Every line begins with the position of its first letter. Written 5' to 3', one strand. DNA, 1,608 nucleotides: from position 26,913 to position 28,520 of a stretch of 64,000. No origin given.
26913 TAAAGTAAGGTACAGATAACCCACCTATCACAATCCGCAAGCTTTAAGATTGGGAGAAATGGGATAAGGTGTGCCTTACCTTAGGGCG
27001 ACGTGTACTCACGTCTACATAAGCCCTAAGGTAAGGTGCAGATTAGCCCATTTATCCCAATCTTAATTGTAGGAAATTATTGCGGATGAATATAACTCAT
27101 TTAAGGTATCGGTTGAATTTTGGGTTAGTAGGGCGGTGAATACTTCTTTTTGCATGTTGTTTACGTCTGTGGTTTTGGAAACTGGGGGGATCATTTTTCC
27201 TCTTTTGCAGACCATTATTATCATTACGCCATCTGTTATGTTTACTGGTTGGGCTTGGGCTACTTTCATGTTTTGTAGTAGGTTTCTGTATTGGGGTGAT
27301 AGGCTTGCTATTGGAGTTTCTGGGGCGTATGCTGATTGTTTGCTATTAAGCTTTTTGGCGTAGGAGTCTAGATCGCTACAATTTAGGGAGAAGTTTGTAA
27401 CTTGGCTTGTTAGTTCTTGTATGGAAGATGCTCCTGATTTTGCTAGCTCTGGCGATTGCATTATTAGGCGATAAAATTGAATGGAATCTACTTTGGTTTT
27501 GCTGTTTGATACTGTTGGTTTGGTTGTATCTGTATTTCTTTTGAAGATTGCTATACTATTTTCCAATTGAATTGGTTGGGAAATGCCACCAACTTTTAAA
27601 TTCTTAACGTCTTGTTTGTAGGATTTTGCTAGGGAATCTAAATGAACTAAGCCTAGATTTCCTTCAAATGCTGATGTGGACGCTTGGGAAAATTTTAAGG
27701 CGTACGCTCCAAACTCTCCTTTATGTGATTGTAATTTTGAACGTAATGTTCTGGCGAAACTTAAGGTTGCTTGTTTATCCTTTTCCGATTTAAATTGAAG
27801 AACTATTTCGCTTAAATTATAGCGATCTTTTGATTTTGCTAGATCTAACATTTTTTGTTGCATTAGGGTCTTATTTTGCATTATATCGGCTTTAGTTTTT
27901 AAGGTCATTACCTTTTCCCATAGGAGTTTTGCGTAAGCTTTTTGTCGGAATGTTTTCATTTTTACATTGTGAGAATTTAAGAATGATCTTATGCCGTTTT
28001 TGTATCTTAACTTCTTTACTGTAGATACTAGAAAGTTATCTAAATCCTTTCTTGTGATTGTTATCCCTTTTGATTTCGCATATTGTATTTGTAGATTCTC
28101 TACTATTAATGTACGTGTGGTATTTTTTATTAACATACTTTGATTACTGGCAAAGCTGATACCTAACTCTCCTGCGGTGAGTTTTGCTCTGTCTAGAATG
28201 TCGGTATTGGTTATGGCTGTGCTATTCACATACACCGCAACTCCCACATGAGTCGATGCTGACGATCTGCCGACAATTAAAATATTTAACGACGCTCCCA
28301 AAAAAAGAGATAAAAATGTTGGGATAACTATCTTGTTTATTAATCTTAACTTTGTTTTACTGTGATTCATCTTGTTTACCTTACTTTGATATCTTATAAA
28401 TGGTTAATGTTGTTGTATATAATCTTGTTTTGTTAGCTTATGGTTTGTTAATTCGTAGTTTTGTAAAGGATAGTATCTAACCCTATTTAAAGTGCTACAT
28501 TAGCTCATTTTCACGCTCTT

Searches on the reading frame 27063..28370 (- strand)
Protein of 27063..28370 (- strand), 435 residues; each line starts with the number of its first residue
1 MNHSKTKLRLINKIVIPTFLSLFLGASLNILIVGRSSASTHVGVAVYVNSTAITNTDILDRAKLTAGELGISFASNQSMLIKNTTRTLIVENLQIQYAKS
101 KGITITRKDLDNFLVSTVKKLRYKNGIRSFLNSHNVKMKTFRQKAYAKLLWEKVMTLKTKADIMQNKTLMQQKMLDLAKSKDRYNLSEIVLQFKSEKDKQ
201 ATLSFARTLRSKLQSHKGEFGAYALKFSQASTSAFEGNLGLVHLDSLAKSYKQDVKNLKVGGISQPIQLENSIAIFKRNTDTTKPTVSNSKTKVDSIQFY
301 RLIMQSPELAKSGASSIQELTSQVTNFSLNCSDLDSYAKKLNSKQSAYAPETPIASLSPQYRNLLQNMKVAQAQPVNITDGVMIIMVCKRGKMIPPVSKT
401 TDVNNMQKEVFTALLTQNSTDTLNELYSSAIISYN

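Call 11: search_protein_families(library=pfam, proteins=[window:27063-28370:-])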
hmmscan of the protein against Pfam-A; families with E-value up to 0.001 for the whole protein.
window:27063-28370:- (435 aa): 4 families
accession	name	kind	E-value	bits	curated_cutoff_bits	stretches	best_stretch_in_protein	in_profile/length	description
PF00639.27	Rotamase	-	4.3e-12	47.3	21.7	1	192-278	5-95/97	PPIC-type PPIASE domain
PF13616.12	Rotamase_3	-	2e-07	32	22.5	1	173-269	5-103/116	PPIC-type PPIASE domain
PF13624.11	SurA_N_3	-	2.9e-06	27.7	27.2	1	13-154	15-161/162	SurA-like N-terminal domain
PF09312.16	SurA_N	-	0.00058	20.4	30.8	0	44-149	4-112/118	SurA N-terminal domain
